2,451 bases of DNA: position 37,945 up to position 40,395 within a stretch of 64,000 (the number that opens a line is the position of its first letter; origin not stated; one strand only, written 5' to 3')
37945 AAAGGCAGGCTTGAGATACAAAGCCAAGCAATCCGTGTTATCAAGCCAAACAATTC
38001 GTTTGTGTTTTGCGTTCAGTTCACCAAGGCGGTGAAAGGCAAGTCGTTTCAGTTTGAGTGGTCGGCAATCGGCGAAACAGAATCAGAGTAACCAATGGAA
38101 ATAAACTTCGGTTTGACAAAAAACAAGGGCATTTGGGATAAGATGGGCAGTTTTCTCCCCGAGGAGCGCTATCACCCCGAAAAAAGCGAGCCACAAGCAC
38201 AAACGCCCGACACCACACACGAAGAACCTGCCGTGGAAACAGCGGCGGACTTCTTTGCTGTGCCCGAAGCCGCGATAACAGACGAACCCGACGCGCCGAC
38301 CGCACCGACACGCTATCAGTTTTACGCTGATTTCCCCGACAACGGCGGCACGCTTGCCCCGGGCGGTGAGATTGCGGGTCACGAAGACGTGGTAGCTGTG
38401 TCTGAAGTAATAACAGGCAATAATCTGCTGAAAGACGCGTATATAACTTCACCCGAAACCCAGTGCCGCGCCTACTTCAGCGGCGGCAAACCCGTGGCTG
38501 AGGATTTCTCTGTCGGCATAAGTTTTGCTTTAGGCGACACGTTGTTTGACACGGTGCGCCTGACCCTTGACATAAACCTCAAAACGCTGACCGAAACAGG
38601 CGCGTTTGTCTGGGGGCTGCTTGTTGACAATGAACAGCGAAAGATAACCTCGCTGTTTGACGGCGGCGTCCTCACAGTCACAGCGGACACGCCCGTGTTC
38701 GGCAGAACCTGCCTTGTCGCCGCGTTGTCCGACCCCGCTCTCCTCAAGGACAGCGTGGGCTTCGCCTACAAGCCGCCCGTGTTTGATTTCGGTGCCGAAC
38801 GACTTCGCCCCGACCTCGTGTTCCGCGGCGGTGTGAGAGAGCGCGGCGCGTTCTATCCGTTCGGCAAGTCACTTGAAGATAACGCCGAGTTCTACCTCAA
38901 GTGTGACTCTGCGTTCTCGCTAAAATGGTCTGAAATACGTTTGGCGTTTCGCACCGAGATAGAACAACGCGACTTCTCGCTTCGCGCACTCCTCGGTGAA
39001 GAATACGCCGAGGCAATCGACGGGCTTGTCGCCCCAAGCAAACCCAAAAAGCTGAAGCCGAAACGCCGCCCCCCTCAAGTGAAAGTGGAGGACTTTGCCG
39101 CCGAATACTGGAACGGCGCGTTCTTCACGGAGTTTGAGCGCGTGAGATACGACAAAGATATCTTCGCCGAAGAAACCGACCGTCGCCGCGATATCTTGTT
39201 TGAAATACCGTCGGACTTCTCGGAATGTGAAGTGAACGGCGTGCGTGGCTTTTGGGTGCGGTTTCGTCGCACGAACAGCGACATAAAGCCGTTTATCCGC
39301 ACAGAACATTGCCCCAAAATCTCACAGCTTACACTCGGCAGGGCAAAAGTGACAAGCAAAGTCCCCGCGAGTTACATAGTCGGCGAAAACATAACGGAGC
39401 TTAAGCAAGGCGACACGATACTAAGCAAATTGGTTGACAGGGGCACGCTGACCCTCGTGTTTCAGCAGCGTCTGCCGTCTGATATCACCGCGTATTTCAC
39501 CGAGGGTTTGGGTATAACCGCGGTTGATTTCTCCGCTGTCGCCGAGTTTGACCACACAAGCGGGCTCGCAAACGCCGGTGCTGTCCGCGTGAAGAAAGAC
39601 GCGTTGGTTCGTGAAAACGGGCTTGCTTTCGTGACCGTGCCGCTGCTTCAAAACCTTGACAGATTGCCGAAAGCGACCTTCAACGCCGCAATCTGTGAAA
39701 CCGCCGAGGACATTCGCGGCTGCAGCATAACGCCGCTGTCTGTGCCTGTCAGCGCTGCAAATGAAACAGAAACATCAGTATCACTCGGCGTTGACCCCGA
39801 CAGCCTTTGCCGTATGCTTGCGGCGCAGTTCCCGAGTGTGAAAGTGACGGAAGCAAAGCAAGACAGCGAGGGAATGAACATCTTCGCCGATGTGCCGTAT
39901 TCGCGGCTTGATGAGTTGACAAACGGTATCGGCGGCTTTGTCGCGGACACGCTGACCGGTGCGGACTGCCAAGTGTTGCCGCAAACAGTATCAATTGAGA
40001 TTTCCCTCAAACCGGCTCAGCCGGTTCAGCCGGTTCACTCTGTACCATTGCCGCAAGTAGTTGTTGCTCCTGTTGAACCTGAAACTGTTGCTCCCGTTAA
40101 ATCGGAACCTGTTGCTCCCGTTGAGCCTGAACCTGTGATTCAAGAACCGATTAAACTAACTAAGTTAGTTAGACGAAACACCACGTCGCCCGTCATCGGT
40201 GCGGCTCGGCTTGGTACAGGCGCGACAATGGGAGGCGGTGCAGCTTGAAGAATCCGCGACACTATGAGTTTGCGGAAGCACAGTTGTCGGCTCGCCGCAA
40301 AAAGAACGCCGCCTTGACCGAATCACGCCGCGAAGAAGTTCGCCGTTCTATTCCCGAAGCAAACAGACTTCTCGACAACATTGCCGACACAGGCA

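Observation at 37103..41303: Three-gene operon: two baseplate-wedge-like proteins translationally coupled to a DnaC/DnaI-type AAA+ loader, with no other tail or injection-system genes nearby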

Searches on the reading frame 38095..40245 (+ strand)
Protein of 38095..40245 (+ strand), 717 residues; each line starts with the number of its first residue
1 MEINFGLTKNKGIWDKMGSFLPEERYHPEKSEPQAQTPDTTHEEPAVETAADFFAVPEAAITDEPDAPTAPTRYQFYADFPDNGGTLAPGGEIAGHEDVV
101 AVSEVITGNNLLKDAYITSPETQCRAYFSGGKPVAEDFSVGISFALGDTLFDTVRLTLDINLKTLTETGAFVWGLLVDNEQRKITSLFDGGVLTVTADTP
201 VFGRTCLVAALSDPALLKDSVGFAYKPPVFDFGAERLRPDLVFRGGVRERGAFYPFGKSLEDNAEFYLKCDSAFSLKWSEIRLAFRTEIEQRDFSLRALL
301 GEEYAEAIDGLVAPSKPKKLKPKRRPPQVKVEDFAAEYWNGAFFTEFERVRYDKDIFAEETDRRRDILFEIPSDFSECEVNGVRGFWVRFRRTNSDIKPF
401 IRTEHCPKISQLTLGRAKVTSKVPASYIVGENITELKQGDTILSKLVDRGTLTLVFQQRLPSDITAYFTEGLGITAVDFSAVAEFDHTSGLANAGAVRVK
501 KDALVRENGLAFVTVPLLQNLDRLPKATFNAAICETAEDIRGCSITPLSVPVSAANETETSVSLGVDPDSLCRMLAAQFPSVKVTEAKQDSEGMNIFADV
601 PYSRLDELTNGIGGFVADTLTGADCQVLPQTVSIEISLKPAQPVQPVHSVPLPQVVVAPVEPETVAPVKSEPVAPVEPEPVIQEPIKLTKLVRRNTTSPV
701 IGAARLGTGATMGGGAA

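Call 4: search_protein_families(library=pfam, proteins=[window:38095-40245:+], max_evalue=1)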
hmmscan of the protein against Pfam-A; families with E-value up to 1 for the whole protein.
window:38095-40245:+ (717 aa): 0 families

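Call 5: search_protein_families(library=ncbifam, proteins=[window:38095-40245:+], max_evalue=1)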
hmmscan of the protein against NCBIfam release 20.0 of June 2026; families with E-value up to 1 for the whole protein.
window:38095-40245:+ (717 aa): 0 families

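Call 6: search_protein_families(library=phrogs, proteins=[window:38095-40245:+], max_evalue=1)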
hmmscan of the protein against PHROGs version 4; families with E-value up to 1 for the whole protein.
window:38095-40245:+ (717 aa): 0 families

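Call 9: find_homologous_proteins(query=window:38095-40245:+)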
Query window:38095-40245:+ (717 aa): 1 proteins with E <= 0.001 among 8000 candidates.
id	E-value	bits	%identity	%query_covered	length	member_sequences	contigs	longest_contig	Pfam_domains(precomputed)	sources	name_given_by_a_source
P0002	0.0e+0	1620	100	100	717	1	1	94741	-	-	-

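Call 25: search_protein_representatives(protein=window:38095-40245:+)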
Query: 717 residues. Proteins with E-value up to 0.001 (for the whole library): 47; up to 1e-10: 3; up to 1e-30: 1. The best 47 are listed.
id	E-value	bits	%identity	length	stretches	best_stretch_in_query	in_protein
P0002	0.0e+00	1620.4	100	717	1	1-717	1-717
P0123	3.6e-20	88.6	27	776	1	74-469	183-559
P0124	6.9e-18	81.1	26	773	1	155-474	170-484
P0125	1.2e-09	53.9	28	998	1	235-415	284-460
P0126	1.6e-09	53.4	32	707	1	225-415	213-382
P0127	4.4e-08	48.7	33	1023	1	218-392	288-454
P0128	1.4e-07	47.0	26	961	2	161-415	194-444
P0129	1.6e-07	46.8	30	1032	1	236-391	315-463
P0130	3.0e-07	45.9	32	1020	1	231-393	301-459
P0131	3.9e-07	45.5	29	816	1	229-418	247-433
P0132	2.9e-06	42.6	32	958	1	233-417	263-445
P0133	3.2e-06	42.5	29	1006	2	242-395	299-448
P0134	3.6e-06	42.4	29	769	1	165-414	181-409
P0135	9.7e-06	40.9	38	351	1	225-290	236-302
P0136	2.1e-05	39.8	28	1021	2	237-397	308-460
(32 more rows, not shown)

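Call 27: search_protein_families(library=ncbifam, alignment_id=A1, max_evalue=0.00001)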
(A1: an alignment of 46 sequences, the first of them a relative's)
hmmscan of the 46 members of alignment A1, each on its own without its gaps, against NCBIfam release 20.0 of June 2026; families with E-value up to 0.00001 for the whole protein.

A. member 1, P0125 (998 aa): 1 family
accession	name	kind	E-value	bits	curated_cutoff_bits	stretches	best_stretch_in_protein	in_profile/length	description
TIGR02243.1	TIGR02243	equivalog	9.2e-21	74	155.8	1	672-935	373-636/659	putative baseplate assembly protein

B. families by the number of members that match (of 46 scanned): 1 family
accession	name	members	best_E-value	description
TIGR02243.1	TIGR02243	40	8.9e-78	putative baseplate assembly protein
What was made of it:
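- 38095..40248 (+): ORF2, 717 aa: Cis11-class (gp6-like) baseplate wedge protein, starting 3 nt after the ORF1 stop and in the same frame. Exhaustive phmmer gave 47 relatives (call 25), and 40 of 46 match TIGR02243 (call 27).
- On Cis11 / gp6 / TIGR02243 'putative baseplate assembly protein': 47 phmmer hits with E up to 1e-3 among 1.84 billion proteins, and 40 of 46 are TIGR02243 proteins (calls 25, 27).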

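Call 28: search_protein_families(library=pfam, proteins=[P0123, P0124, P0125, P0126, P0127, P0131, P0134, P0135], max_evalue=0.01)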
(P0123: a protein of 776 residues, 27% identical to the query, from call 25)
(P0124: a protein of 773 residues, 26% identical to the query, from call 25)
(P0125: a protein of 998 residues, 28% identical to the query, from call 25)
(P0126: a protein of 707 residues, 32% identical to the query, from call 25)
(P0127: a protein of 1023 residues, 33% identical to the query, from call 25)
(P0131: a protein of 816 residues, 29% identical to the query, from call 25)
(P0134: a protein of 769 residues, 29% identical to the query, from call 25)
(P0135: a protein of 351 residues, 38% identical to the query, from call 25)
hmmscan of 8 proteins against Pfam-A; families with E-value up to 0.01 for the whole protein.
P0123 (776 aa): 1 family
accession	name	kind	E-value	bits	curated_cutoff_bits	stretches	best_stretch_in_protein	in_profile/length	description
PF04965.19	GPW_gp25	-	4.4e-15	55.7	27.2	1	20-105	3-92/96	Baseplate wedge protein gp25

P0124 (773 aa): 0 families

P0125 (998 aa): 1 family
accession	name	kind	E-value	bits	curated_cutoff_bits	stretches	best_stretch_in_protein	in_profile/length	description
PF04865.19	Baseplate_J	-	0.00042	20.1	21.1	1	730-916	66-237/255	Baseplate J-like protein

P0126 (707 aa): 0 families

P0127 (1023 aa): 1 family
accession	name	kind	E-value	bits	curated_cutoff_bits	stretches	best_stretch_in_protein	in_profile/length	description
PF04865.19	Baseplate_J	-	3.6e-10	40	21.1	1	770-942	75-237/255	Baseplate J-like protein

P0131 (816 aa): 1 family
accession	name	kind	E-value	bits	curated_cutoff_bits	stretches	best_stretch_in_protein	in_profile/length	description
PF04865.19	Baseplate_J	-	0.0024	17.7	21.1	0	599-738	100-237/255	Baseplate J-like protein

P0134 (769 aa): 0 families

P0135 (351 aa): 0 families

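Call 29: find_encoding_contigs(protein=P0123, flank=10000, max_places=3)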
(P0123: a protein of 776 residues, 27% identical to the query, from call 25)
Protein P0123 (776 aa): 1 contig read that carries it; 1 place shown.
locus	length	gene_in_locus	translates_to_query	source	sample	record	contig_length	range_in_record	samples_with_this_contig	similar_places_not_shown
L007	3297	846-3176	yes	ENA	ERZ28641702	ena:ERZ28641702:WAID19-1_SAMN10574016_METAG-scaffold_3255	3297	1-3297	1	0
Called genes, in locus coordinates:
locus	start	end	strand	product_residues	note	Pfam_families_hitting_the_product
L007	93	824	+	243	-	PF04717:Phage_base_V, PF04790:Sarcoglycan_1 (faint), PF10106:DUF2345 (weak)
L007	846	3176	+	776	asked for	PF04965:GPW_gp25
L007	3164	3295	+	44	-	?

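Call 30: find_encoding_contigs(protein=P0124, flank=10000, max_places=3)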
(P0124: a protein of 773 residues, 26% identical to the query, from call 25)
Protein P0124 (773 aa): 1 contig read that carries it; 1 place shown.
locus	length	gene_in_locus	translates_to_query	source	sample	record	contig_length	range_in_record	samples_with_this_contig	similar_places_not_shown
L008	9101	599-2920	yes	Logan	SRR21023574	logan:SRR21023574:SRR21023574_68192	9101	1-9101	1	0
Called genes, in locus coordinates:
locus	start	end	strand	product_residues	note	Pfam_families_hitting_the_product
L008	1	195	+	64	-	?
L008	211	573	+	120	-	PF10934:Sheath_initiator (weak), PF04965:GPW_gp25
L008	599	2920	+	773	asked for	-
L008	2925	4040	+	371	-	-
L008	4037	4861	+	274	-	-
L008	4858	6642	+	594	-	PF00004:AAA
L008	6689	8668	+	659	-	-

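Call 33: search_solved_structures(query=window:38095-40245:+, max_evalue=10, show_alignments=2)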
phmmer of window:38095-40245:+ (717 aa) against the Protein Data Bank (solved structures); distinct sequences matched with E-value up to 10: 0.

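Call 39: search_solved_structures(query=A2, max_evalue=1, show_alignments=1)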
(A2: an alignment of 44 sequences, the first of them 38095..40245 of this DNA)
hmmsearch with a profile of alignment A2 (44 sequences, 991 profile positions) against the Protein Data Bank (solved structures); distinct sequences matched with E-value up to 1: 22.
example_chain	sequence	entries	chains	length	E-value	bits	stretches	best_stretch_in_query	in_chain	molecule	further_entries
9gtp_1K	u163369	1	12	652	3.5e-78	266.6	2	475-953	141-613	Baseplate protein J-like domain-containing protein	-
7b5h_AH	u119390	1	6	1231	1.1e-41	145.7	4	746-959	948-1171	All3317 protein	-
7aeb_G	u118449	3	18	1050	2.4e-38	134.7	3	746-953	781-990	Baseplate_J domain-containing protein | Baseplate protein J-like domain-containing protein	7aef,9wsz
9qgl_A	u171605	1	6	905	9.6e-31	109.5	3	448-614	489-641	Photorhabdus luminescens subsp. laumondii TTO1 complete genome segment 6/17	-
6rao_I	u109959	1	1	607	2.4e-30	108.2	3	746-963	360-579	Afp11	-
6j0n_J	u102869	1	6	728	1.8e-29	105.4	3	500-614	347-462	Pvc11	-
9rce_A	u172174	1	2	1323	8.3e-26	93.2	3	775-960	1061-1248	Baseplate protein J-like domain-containing protein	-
8v3w_E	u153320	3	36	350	4.9e-12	47.6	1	741-919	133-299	TRI-2 (CD1371)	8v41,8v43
8kea_b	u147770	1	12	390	3.4e-11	44.8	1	741-941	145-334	wedge protein gp31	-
9euf_C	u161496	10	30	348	6.4e-11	43.9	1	731-917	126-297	Baseplate component | ORF62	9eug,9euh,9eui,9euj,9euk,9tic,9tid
9g8s_C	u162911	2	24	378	8e-08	33.7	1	740-915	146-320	Baseplate J family protein | gp65 - Triplex 1a protein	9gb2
5hx2_D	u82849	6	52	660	5.3e-07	31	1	727-896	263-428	Baseplate wedge protein gp6 | gp6, baseplate wedge protein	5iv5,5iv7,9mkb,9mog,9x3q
9f4a_AX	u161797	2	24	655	6.3e-07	30.7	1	768-896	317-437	Baseplate wedge protein gp6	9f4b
9ay5_Y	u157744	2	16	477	4.9e-05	24.4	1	712-818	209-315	BplA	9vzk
3h2t_A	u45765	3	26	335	0.23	12.3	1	792-896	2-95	Baseplate structural protein Gp6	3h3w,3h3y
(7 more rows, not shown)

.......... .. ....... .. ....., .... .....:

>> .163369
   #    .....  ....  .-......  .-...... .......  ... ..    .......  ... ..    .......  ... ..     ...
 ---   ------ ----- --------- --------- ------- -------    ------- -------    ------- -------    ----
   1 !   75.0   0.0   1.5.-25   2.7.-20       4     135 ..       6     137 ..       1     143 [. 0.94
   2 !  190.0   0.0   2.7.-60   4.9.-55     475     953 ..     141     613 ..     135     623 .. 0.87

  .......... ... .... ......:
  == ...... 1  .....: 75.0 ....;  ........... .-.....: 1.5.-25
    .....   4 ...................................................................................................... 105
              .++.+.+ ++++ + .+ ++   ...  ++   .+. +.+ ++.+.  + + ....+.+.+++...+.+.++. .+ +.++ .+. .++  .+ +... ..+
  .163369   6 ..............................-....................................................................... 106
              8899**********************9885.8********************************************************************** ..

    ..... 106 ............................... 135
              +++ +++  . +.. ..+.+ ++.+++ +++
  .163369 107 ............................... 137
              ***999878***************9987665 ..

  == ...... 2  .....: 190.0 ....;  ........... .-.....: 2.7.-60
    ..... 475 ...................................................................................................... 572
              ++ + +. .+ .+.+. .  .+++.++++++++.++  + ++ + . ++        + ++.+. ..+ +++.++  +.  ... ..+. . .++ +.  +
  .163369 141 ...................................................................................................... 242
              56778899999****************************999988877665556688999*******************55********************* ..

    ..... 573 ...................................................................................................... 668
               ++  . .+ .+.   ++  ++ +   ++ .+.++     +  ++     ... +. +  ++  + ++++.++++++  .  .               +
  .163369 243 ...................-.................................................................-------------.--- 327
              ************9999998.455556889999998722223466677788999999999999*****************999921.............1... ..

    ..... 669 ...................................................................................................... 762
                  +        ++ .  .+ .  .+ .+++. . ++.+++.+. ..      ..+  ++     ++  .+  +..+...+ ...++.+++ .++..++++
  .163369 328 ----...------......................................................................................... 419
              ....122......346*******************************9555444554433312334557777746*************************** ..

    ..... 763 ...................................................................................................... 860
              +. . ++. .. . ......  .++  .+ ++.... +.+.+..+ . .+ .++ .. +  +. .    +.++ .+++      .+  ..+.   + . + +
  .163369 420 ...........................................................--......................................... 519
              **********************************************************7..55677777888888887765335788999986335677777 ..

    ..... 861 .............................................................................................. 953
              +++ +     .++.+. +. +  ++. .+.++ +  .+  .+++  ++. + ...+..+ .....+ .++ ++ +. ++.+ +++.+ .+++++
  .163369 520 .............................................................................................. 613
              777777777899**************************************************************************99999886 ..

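Call 50: predict_structure(alignment_id=A2)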
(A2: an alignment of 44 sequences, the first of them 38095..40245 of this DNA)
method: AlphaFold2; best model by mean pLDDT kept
length: 717 residues; sequences in the alignment: 44
mean_pLDDT: 62.2   pTM: 0.49
mean pLDDT of the five models: 62.2, 61.4, 61.1, 60.4, 58.6
residues with pLDDT >= 90: 119; 70-90: 183; 50-70: 164; < 50: 251
segments of 3 or more residues with pLDDT < 50: 1-10, 24-71, 131-138, 428-447, 541-545, 552-567, 580-717
pLDDT, mean of each block of 10 residues (from residue 1): 36 56 48 31 37 40 39 62 71 75 75 71 52 45 66 64 65 82 84 80 78 67 60 79 96 96 95 87 95 87 76 60 83 95 94 87 92 94 96 84 95 79 51 39 49 77 82 57 72 83 66 64 72 74 51 34 37 53 38 29 23 26 38 37 33 35 36 37 32 29 27 28
secondary structure, 60 per line:
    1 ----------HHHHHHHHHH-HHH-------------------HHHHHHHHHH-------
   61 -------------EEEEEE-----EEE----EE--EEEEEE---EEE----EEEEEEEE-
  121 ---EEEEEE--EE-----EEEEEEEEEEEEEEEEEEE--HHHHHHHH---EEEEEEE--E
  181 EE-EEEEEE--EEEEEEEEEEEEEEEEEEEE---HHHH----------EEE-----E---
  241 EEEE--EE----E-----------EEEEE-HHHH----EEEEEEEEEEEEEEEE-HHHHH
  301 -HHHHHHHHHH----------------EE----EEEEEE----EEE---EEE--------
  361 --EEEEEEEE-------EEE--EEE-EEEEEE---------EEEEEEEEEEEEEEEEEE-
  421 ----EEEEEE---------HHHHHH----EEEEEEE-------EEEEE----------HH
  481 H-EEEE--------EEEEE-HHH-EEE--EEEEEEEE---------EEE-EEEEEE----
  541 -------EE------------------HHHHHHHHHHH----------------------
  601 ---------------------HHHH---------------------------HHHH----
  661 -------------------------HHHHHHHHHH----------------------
elements in order (helices of 4 or more, strands of 3 or more residues): H11-20 H44-53 E74-79 E85-87 E96-101 E105-107 E112-119 E124-129 E139-157 H160-167 E171-177 E180-182 E184-189 E192-211 H215-218 E229-231 E241-244 E265-269 H271-274 E279-294 H296-300 H302-311 E334-339 E344-346 E350-352 E363-370 E378-380 E383-385 E387-392 E402-419 E425-430 H440-445 E450-456 E464-468 E483-486 E495-499 E505-507 E510-517 E527-529 E531-536 H568-578 H622-625 H653-656 H686-695
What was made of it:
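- ORF2 likewise ends in a long disordered tail with one short predicted helix, aa 686-695 (call 50).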

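Call 52: find_encoding_contigs(protein=P0126, flank=10000, max_places=2)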
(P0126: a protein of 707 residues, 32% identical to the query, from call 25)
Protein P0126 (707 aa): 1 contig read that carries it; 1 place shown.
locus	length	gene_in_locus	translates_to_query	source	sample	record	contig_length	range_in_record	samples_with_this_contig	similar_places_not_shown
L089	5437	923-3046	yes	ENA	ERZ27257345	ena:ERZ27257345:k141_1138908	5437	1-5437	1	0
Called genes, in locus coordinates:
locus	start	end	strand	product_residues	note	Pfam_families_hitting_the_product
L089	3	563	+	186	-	?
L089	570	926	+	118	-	PF10934:Sheath_initiator (weak), PF04965:GPW_gp25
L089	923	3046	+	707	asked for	-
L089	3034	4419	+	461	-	-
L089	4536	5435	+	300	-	?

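Call 53: find_encoding_contigs(protein=P0125, flank=10000, max_places=2)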
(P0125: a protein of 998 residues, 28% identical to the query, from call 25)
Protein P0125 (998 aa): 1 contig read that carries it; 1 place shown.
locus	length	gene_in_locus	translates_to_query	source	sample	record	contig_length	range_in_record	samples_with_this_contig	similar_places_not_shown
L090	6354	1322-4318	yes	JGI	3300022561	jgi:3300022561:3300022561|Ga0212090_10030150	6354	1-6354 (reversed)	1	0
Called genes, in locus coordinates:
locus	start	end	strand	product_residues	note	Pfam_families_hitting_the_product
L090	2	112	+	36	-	?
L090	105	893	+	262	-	PF04717:Phage_base_V, PF10106:DUF2345 (weak)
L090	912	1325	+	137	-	PF04965:GPW_gp25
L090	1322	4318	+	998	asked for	-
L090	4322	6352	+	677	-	?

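Call 54: find_encoding_contigs(protein=P0134, flank=10000, max_places=2)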
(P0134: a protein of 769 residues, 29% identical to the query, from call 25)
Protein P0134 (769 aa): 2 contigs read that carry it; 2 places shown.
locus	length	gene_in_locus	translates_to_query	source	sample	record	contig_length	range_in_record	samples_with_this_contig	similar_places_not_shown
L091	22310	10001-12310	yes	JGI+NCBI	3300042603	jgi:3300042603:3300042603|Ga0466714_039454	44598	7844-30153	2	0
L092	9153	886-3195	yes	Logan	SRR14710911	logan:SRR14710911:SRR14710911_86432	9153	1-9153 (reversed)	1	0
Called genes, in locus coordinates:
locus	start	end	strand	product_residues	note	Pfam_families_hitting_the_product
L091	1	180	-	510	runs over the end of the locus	PF05362:Lon_C (weak), PF13541:ChlI, PF00158:Sigma54_activat (faint), PF00493:MCM (faint), PF01078:Mg_chelatase, PF07728:AAA_5, PF13335:Mg_chelatase_C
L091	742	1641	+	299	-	-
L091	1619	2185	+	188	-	PF14065:Pvc16_N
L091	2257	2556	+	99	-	PF14107:DUF4280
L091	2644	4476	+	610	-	PF04984:Phage_sheath_1, PF17482:Phage_sheath_1C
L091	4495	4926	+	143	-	PF06841:Phage_T4_gp19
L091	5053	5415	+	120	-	-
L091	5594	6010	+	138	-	PF06841:Phage_T4_gp19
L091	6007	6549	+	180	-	-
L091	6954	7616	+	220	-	PF19266:CIS_tube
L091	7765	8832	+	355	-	-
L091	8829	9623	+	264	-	PF04717:Phage_base_V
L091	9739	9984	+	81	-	PF04965:GPW_gp25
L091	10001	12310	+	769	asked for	-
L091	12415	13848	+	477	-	-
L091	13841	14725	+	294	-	PF09684:Tail_P2_I (faint)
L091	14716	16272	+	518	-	PF00004:AAA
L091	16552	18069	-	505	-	PF00474:SSF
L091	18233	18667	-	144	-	-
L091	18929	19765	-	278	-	PF00072:Response_reg, PF00990:GGDEF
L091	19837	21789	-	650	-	PF17876:CSD2 (weak), PF00773:RNB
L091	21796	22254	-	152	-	PF03840:SecG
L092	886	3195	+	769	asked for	-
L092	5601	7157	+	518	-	PF00004:AAA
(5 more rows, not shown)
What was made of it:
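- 38095..40248 (+): The closest relatives lie directly after gp25 in CIS clusters, or are fused to it (calls 29, 30, 52-54).
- Closest known: Cis15/Afp15/Pvc15 AAA+ ATPase of injection-system clusters. Same: It is an AAA+ ATPase encoded just downstream of the baseplate genes (calls 30, 54).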
